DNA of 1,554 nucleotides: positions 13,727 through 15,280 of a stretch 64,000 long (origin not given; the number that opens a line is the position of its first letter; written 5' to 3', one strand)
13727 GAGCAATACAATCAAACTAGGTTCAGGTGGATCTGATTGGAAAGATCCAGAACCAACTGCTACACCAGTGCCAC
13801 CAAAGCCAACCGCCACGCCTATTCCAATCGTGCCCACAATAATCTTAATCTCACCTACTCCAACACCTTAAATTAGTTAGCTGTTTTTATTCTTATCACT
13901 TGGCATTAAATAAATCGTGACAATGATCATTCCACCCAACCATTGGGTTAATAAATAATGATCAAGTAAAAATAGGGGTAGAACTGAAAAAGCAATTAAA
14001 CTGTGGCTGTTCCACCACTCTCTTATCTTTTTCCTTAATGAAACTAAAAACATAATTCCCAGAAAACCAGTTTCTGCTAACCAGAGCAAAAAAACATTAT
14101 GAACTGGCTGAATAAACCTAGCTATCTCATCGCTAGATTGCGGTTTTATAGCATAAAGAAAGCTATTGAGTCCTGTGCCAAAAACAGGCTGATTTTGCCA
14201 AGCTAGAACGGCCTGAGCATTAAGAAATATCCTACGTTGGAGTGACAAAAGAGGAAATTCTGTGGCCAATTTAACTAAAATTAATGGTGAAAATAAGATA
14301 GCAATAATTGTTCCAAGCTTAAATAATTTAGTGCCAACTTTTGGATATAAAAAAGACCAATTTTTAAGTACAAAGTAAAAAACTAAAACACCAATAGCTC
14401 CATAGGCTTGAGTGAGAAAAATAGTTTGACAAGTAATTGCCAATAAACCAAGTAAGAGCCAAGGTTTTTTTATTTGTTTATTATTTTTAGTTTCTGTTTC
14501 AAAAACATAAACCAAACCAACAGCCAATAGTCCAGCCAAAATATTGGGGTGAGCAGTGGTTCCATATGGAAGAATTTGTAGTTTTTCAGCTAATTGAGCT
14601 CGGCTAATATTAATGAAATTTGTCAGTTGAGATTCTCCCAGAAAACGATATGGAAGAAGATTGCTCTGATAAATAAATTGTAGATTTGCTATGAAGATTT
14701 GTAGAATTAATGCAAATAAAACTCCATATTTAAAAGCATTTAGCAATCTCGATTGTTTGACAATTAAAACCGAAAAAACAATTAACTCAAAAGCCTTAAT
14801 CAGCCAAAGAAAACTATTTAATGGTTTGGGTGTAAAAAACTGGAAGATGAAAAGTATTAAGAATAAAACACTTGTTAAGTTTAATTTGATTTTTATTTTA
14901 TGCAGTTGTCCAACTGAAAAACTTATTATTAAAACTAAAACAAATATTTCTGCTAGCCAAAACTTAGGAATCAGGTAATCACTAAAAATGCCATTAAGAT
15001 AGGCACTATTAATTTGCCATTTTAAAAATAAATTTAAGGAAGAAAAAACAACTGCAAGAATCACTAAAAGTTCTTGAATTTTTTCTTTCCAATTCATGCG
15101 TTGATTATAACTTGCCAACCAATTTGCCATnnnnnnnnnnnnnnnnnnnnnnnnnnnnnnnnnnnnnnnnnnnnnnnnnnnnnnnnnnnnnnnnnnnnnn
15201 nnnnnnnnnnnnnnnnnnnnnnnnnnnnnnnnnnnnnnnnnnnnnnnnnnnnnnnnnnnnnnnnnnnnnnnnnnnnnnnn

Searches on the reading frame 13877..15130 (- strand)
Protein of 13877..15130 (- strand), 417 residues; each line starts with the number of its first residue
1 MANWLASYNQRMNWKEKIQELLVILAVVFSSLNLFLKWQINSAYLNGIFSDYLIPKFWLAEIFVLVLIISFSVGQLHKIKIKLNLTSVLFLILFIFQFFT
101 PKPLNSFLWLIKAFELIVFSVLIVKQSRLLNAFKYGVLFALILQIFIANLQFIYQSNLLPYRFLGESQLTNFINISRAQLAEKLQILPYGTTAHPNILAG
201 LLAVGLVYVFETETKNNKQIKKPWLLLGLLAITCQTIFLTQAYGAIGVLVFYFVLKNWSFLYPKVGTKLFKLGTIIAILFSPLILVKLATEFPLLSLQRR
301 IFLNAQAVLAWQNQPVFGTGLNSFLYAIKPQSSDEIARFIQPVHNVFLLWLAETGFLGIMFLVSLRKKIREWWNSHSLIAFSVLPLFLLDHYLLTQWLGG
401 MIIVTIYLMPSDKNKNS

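Call 48: search_protein_families(library=ncbifam, proteins=[window:13877-15130:-], max_evalue=0.001)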
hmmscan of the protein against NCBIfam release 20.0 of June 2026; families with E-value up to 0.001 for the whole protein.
window:13877-15130:- (417 aa): 0 families

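Call 49: search_protein_families(library=pfam, proteins=[window:13877-15130:-], max_evalue=0.001)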
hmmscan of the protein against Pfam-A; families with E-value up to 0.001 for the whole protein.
window:13877-15130:- (417 aa): 1 family
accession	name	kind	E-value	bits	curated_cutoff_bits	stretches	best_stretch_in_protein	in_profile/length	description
PF04932.20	Wzy_C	-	9.6e-11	42.1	31.7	1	230-362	3-148/149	O-Antigen ligase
